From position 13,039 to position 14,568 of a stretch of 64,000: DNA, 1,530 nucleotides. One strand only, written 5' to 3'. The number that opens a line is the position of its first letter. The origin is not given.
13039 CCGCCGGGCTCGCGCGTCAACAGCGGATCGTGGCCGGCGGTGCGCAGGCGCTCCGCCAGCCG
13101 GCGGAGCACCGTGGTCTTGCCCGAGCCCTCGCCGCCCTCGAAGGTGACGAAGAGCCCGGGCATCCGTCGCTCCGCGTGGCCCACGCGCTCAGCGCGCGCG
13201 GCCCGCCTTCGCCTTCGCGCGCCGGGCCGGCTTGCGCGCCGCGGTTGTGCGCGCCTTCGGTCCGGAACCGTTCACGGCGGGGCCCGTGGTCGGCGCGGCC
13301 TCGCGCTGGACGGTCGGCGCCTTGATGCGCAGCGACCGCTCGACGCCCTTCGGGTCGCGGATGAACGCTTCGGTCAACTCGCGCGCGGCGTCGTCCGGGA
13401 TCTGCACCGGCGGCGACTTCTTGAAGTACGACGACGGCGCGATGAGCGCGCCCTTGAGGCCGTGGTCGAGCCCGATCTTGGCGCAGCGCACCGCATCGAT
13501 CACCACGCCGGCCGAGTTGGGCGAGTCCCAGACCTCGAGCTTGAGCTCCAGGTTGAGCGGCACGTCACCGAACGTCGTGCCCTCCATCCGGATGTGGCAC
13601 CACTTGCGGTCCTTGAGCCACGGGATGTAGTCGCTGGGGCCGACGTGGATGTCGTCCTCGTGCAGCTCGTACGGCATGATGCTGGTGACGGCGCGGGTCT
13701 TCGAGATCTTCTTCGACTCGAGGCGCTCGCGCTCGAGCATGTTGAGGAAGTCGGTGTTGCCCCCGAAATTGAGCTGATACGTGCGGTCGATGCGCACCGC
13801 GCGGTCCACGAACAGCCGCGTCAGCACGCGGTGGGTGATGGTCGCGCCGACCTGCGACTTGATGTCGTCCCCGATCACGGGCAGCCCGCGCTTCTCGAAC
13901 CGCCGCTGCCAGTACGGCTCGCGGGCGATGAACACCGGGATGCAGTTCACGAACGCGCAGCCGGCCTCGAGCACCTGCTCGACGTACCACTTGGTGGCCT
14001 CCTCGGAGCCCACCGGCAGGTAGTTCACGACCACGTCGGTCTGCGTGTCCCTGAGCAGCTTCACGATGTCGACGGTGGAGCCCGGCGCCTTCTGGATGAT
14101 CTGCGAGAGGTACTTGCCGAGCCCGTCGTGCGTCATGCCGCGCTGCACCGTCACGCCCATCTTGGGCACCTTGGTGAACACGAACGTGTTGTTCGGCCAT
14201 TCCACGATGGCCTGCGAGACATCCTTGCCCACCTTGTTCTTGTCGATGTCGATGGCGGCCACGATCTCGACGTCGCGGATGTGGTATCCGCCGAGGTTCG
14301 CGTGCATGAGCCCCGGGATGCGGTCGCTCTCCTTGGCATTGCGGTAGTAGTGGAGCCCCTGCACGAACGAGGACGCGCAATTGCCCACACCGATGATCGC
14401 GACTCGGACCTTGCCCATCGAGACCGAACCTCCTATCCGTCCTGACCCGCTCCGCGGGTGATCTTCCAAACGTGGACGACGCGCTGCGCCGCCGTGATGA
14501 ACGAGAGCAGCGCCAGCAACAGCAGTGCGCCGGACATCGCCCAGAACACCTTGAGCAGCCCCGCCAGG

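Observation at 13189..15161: Inositol-lipid biosynthesis pair (myo-inositol-1-phosphate synthase + CDP-alcohol phosphatidyltransferase) in an rRNA-methylase/tmk operon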

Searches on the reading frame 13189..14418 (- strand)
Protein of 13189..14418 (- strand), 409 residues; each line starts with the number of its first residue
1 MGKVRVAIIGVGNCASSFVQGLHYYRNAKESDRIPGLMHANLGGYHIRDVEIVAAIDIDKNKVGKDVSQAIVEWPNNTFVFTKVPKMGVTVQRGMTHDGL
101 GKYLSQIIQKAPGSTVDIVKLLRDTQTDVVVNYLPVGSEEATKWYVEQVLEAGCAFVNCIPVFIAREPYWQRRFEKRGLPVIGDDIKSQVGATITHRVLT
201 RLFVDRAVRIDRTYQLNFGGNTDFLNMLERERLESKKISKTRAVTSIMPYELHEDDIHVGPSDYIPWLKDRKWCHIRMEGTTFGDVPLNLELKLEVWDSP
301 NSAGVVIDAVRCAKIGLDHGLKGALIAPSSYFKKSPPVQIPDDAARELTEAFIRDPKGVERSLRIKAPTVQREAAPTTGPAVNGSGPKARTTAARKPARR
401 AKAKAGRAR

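Call 3: search_protein_families(library=pfam, proteins=[window:13189-14418:-])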
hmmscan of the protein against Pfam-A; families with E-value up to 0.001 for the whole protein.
window:13189-14418:- (409 aa): 1 family
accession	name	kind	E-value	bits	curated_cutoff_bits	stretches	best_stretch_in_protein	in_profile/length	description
PF01658.22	Inos-1-P_synth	-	1.3e-37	128.7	27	1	191-299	1-107/107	Myo-inositol-1-phosphate synthase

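Call 4: search_protein_families(library=ncbifam, proteins=[window:13189-14418:-])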
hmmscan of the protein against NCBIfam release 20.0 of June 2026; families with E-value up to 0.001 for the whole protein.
window:13189-14418:- (409 aa): 1 family
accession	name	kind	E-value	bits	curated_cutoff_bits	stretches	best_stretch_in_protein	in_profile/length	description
TIGR03450.1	mycothiol_INO1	equivalog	9.4e-159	528.3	638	1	4-353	1-355/355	inositol-3-phosphate synthase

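Call 7: search_solved_structures(query=window:13189-14418:-, max_evalue=0.001, show_alignments=1)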
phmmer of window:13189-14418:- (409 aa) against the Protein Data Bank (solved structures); distinct sequences matched with E-value up to 0.001: 10.
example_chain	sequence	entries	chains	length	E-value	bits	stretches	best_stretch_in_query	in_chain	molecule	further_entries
1gr0_A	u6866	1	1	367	4e-142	477.2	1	3-353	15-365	INOSITOL-3-PHOSPHATE SYNTHASE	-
6k96_A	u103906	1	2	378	8e-56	193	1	3-359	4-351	Five-membered-cyclitol-phosphate synthase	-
3cin_A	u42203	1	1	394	2.2e-29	106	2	151-337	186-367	Myo-inositol-1-phosphate synthase-related protein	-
7nwr_B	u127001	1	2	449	5e-07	32.3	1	153-337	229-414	Inositol-3-phosphate synthase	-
1u1i_A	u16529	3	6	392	9.1e-06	28.2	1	141-336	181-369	myo-inositol-1-phosphate synthase | Myo-inositol-1-phosphate synthase (Ino1)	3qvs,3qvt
3qvx_A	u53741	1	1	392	4.6e-05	25.9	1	141-336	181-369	Myo-inositol-1-phosphate synthase (Ino1)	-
3qvw_A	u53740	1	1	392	6.1e-05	25.5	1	141-336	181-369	Myo-inositol-1-phosphate synthase (Ino1)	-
9f2k_A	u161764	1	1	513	8.1e-05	25.1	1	117-310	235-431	inositol-3-phosphate synthase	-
3qw2_A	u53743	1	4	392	0.00011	24.7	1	141-336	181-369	Myo-inositol-1-phosphate synthase (Ino1)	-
9m53_A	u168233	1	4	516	0.00021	23.7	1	176-317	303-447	Inositol-3-phosphate synthase 1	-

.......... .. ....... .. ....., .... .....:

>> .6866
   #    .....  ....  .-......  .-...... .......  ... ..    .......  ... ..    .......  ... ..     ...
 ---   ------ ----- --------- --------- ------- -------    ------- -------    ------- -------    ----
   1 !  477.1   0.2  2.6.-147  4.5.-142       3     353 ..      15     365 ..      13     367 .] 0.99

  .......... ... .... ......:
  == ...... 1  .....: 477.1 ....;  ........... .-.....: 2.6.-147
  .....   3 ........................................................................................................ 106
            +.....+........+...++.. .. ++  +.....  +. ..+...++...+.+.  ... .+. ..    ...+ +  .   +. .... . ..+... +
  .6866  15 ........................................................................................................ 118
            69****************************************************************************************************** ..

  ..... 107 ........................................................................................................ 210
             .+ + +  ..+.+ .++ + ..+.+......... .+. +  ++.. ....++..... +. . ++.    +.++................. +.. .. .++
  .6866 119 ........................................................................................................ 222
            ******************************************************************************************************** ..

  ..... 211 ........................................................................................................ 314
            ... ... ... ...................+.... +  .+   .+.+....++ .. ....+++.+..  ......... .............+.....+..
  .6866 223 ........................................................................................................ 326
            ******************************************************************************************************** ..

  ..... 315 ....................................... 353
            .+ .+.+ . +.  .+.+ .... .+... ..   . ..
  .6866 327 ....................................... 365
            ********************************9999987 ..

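Call 42: find_homologous_proteins(query=window:13189-14418:-, max_evalue=1e-20)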
Query window:13189-14418:- (409 aa): 8000 proteins with E <= 1e-20 among 8000 candidates; the best 120 are listed.
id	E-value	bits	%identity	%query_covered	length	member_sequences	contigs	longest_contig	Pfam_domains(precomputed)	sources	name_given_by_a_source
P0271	1.0e-248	843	90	100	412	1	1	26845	PF01658.23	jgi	jgi:myo-inositol-1-phosphate synthase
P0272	8.9e-241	817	89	94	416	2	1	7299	PF01658.23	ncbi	-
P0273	1.9e-236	803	88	95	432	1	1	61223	PF01658.23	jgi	jgi:myo-inositol-1-phosphate synthase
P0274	4.0e-233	792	86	97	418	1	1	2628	PF01658.23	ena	-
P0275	1.5e-232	790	85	95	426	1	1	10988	PF01658.23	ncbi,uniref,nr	ncbi:MAG: inositol-3-phosphate synthase [Candidatus Eisenbacteria bacterium]|uniref:Inositol-3-phosp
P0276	1.6e-232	790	83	100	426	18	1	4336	PF01658.23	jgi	jgi:myo-inositol-1-phosphate synthase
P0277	1.8e-232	790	88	94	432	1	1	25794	PF01658.23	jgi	jgi:myo-inositol-1-phosphate synthase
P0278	2.9e-232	789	87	94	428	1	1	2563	PF01658.23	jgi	jgi:myo-inositol-1-phosphate synthase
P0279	1.1e-230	784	84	100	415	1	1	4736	PF01658.23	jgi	-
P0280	2.0e-230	783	83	100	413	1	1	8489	PF01658.23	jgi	-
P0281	2.3e-230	783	87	94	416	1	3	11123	PF01658.23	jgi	-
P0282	4.9e-230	782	86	95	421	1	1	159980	PF01658.23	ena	-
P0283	5.2e-230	782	87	94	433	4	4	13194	PF01658.23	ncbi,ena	-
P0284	6.9e-230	781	85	100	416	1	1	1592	PF01658.23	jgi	jgi:myo-inositol-1-phosphate synthase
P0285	9.7e-230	781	87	94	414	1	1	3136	PF01658.23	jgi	jgi:myo-inositol-1-phosphate synthase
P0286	1.0e-229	781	85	95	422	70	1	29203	PF01658.23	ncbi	ncbi:MAG: inositol-3-phosphate synthase [Candidatus Eisenbacteria bacterium]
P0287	1.0e-229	781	86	94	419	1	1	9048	PF01658.23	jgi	jgi:myo-inositol-1-phosphate synthase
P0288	3.1e-229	779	84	99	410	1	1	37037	PF01658.23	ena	-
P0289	3.2e-229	779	88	92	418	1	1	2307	PF01658.23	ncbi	-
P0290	4.0e-229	779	83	100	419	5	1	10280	PF01658.23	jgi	jgi:myo-inositol-1-phosphate synthase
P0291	4.4e-229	779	83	97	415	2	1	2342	PF01658.23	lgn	-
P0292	8.3e-229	778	83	97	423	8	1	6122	PF01658.23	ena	-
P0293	1.3e-228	777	85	95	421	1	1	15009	PF01658.23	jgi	jgi:myo-inositol-1-phosphate synthase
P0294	1.6e-228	777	87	94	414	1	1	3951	PF01658.23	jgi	jgi:myo-inositol-1-phosphate synthase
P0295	1.3e-227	774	83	99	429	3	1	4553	PF01658.23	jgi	jgi:myo-inositol-1-phosphate synthase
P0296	1.3e-227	774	84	96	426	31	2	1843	PF01658.23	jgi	-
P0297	3.1e-227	772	82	100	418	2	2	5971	PF01658.23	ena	-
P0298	3.2e-227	772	78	99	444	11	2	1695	PF01658.23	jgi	jgi:myo-inositol-1-phosphate synthase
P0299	3.4e-227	772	87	92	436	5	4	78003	PF01658.23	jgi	jgi:myo-inositol-1-phosphate synthase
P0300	3.7e-227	772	88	92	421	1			PF01658.23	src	-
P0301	4.3e-227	772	88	92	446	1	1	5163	PF01658.23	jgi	jgi:myo-inositol-1-phosphate synthase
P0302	6.7e-227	771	82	100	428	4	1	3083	PF01658.23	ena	-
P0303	8.6e-227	771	81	98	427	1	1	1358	PF01658.23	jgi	-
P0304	8.9e-227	771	82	97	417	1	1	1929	PF01658.23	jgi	-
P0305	1.1e-226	771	79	100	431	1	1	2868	PF01658.23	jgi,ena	-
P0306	1.9e-226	770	80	98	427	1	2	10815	PF01658.23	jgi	jgi:myo-inositol-1-phosphate synthase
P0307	2.2e-226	770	81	100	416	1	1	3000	PF01658.23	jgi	-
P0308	3.1e-226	769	83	98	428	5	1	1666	PF01658.23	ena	-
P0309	3.2e-226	769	82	97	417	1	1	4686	PF01658.23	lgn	-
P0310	3.2e-226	769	82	99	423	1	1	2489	PF01658.23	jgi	-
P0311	4.2e-226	769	82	97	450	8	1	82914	PF01658.23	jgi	jgi:myo-inositol-1-phosphate synthase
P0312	5.3e-226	768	80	100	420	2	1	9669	PF01658.23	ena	-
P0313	6.2e-226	768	86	91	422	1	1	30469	PF01658.23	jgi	jgi:myo-inositol-1-phosphate synthase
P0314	1.0e-225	767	85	95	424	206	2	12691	PF01658.23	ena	-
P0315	1.2e-225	767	86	91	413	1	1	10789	PF01658.23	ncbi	-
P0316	1.5e-225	767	86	91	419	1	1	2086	PF01658.23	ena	-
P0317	1.8e-225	767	78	100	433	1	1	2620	PF01658.23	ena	-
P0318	2.2e-225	766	87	91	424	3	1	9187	PF01658.23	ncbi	-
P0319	2.8e-225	766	80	99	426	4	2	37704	PF01658.23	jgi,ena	-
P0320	2.9e-225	766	80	100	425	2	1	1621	PF01658.23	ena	-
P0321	2.9e-225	766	86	91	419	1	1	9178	PF01658.23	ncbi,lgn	-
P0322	3.2e-225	766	86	91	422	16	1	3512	PF01658.23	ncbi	-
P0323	3.4e-225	766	81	100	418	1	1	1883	PF01658.23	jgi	-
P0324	3.5e-225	766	78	100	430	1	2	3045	PF01658.23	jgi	jgi:myo-inositol-1-phosphate synthase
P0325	3.9e-225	766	85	92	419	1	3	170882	PF01658.23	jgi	-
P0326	5.6e-225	765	79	100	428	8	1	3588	PF01658.23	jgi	jgi:myo-inositol-1-phosphate synthase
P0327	6.6e-225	765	80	94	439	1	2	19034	PF01658.23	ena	-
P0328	8.5e-225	764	87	92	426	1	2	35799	PF01658.23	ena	-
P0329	1.1e-224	764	83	94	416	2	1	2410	PF01658.23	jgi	-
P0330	1.1e-224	764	86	91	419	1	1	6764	PF01658.23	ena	-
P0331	1.5e-224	764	84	96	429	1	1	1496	PF01658.23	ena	-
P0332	1.9e-224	763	81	94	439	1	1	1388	PF01658.23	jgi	jgi:myo-inositol-1-phosphate synthase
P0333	1.9e-224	763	86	92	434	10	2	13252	PF01658.23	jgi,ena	jgi:myo-inositol-1-phosphate synthase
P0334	2.0e-224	763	81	99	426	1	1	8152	PF01658.23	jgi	jgi:myo-inositol-1-phosphate synthase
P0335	2.0e-224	763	86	93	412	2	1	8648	PF01658.23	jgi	-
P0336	2.0e-224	763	81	98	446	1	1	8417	PF01658.23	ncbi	-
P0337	2.1e-224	763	86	91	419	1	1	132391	PF01658.23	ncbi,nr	ncbi:MAG: inositol-3-phosphate synthase [Candidatus Eisenbacteria bacterium]|nr:inositol-3-phosphate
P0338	2.5e-224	763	87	92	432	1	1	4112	PF01658.23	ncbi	-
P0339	3.2e-224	763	84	95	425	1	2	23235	PF01658.23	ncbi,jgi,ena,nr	ncbi:MAG TPA: hypothetical protein VMH61_04600 [Candidatus Acidoferrales bacterium]|nr:hypothetical 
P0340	3.3e-224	762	86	92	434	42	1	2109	PF01658.23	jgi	jgi:myo-inositol-1-phosphate synthase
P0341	3.7e-224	762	83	94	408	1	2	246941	PF01658.23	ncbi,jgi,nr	ncbi:MAG TPA: inositol-3-phosphate synthase [Candidatus Saccharimonadaceae bacterium]|jgi:myo-inosit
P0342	4.0e-224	762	85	93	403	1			PF01658.23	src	-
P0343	4.1e-224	762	84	97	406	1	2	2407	PF01658.23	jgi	jgi:myo-inositol-1-phosphate synthase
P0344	4.9e-224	762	85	91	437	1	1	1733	PF01658.23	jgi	-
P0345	5.0e-224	762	78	100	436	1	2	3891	PF01658.23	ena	-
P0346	6.1e-224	762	80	99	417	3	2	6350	PF01658.23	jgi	jgi:myo-inositol-1-phosphate synthase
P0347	6.3e-224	762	85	95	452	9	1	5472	PF01658.23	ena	-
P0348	7.2e-224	761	86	92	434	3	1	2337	PF01658.23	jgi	jgi:myo-inositol-1-phosphate synthase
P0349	1.1e-223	761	78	100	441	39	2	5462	PF01658.23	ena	-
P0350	1.3e-223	761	78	100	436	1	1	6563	PF01658.23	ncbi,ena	-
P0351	1.7e-223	760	86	91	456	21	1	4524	PF01658.23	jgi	jgi:myo-inositol-1-phosphate synthase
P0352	1.9e-223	760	85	93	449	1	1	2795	PF01658.23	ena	-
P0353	2.1e-223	760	86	92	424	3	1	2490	PF01658.23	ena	-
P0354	2.5e-223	760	78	100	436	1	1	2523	PF01658.23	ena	-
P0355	4.2e-223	759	82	100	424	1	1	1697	PF01658.23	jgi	-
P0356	4.4e-223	759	87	92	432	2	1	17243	PF01658.23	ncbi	-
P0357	6.0e-223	758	76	99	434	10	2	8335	PF01658.23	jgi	jgi:myo-inositol-1-phosphate synthase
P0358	7.1e-223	758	83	98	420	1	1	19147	PF01658.23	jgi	jgi:myo-inositol-1-phosphate synthase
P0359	8.2e-223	758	87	89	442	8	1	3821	PF01658.23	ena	-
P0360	8.3e-223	758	82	99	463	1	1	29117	PF01658.23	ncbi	-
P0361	1.3e-222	757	80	99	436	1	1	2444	PF01658.23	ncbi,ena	-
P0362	1.3e-222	757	82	98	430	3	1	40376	PF01658.23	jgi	jgi:myo-inositol-1-phosphate synthase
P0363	1.5e-222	757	78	99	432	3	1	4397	PF01658.23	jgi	-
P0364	1.9e-222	757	81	100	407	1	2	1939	PF01658.23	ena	-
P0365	3.3e-222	756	87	89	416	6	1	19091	PF01658.23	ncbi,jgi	jgi:myo-inositol-1-phosphate synthase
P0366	3.8e-222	756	90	87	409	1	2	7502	PF01658.23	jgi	-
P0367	6.0e-222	755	83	96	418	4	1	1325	PF01658.23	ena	-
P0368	7.8e-222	755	89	88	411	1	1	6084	PF01658.23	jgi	jgi:myo-inositol-1-phosphate synthase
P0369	1.2e-221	754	82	100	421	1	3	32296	PF01658.23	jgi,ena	-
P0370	1.2e-221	754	83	97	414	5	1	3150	PF01658.23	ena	-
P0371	1.5e-221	754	79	100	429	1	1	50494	PF01658.23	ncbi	-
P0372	1.8e-221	753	83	93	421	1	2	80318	PF01658.23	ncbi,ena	-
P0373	2.0e-221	753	90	87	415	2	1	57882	PF01658.23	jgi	jgi:myo-inositol-1-phosphate synthase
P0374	3.0e-221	753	81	99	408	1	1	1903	PF01658.23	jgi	jgi:myo-inositol-1-phosphate synthase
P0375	3.4e-221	753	81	98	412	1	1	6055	PF01658.23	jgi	jgi:myo-inositol-1-phosphate synthase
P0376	4.8e-221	752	78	99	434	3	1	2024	PF01658.23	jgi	-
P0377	5.2e-221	752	89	89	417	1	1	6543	PF01658.23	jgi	jgi:myo-inositol-1-phosphate synthase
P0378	5.3e-221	752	88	87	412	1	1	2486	PF01658.23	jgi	jgi:myo-inositol-1-phosphate synthase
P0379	6.7e-221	752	89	87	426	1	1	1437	PF01658.23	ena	-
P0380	7.0e-221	751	90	86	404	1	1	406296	PF01658.23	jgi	jgi:myo-inositol-1-phosphate synthase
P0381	7.3e-221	751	80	99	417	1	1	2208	PF01658.23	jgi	jgi:myo-inositol-1-phosphate synthase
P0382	9.0e-221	751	87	89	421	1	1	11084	PF01658.23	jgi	jgi:myo-inositol-1-phosphate synthase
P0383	2.0e-220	750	83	98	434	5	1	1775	PF01658.23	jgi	jgi:myo-inositol-1-phosphate synthase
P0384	2.2e-220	750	87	92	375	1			PF01658.23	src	-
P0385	2.3e-220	750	87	89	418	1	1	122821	PF01658.23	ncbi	-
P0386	2.3e-220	750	83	96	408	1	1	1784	PF01658.23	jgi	jgi:myo-inositol-1-phosphate synthase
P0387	2.5e-220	750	79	99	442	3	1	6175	PF01658.23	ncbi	-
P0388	3.1e-220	749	82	98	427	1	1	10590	PF01658.23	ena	-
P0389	3.6e-220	749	81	97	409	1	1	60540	PF01658.23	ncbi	-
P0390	3.8e-220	749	87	87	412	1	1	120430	PF01658.23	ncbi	-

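Call 69: find_related_loci(query=A2, collection=metagenome_contigs, flank=10000)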
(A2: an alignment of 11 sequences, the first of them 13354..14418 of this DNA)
Query A2 (355 aa) in metagenome_contigs; peptide patterns used: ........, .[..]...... (x = any residue, [..] = any of these).
600 stretches matched a pattern (row limit reached: there are more); 595 encode a relative of the query (tblastn E <= 1e-3); the best 80 are kept; 80 distinct loci.
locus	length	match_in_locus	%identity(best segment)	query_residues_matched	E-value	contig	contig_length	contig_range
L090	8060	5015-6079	88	1-355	0e+0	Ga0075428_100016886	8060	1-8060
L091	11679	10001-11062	88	1-354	0e+0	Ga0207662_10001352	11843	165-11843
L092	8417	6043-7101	87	3-355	0e+0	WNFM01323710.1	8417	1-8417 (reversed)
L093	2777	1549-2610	88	1-354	0e+0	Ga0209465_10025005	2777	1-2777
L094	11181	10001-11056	88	3-354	0e+0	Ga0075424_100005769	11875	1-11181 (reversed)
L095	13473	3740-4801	79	1-354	0e+0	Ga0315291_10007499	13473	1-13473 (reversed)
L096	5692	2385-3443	78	2-354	0e+0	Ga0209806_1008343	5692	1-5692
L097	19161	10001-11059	78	1-353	0e+0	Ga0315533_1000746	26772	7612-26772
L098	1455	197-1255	77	1-353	0e+0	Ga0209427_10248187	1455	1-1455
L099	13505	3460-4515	78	3-354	0e+0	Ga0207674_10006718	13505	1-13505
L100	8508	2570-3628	77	1-353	0e+0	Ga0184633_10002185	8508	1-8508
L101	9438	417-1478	78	3-353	0e+0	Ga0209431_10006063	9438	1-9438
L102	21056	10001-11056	78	3-354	0e+0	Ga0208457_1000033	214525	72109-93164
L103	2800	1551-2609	77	1-353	0e+0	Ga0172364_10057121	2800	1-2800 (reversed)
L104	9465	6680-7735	78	3-354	0e+0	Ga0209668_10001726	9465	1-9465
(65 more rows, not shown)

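Call 72: search_solved_structures(query=L097:11118-12338:+, max_evalue=1e-10)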
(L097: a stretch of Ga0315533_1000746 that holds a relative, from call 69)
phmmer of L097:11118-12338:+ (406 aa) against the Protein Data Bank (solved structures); distinct sequences matched with E-value up to 1e-10: 53.
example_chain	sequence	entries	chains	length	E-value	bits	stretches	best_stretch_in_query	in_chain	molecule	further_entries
4n9w_A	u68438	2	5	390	7.1e-62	212.8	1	1-378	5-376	GDP-mannose-dependent alpha-(1-2)-phosphatidylinositol mannosyltransferase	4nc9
2gej_A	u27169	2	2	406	8.3e-62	212.6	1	1-378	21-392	PHOSPHATIDYLINOSITOL MANNOSYLTRANSFERASE (PimA)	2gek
6kih_A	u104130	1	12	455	7.6e-25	90.9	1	163-367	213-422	Tll1590 protein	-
5i45_A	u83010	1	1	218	1.3e-19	73.6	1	171-366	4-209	Glycosyl transferases group 1 family protein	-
3okc_A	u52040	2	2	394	3e-19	72.4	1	165-365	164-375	GDP-mannose-dependent alpha-(1-6)-phosphatidylinositol monomannoside mannosyltransferase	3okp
3oka_A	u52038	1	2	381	3.1e-19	72.4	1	165-365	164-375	GDP-mannose-dependent alpha-(1-6)-phosphatidylinositol monomannoside mannosyltransferase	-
7qsg_A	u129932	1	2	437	2.7e-17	66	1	163-366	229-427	D-inositol 3-phosphate glycosyltransferase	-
8dvz_A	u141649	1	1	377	1.2e-16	63.9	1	165-366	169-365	N, N'-diacetylbacillosaminyl-diphospho-undecaprenol alpha-1,3-N-acetylgalactosaminyltransf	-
6tvp_A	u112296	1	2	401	3e-16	62.6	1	138-368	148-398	Alpha-maltose-1-phosphate synthase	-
3c4q_A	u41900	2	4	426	3.6e-16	62.3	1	163-368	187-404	Predicted glycosyltransferases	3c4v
3c48_A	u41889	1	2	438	4e-16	62.2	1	163-368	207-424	Predicted glycosyltransferases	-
8dqd_A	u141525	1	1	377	8.2e-16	61.1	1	165-366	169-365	N, N'-diacetylbacillosaminyl-diphospho-undecaprenol alpha-1,3-N-acetylgalactosaminyltransf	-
5d00_A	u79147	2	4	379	2.1e-15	59.8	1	15-366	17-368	N-acetyl-alpha-D-glucosaminyl L-malate synthase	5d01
8dvw_A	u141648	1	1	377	2.7e-15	59.4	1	165-366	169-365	N, N'-diacetylbacillosaminyl-diphospho-undecaprenol alpha-1,3-N-acetylgalactosaminyltransf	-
3fro_A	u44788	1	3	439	4.4e-15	58.7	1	185-367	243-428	GlgA glycogen synthase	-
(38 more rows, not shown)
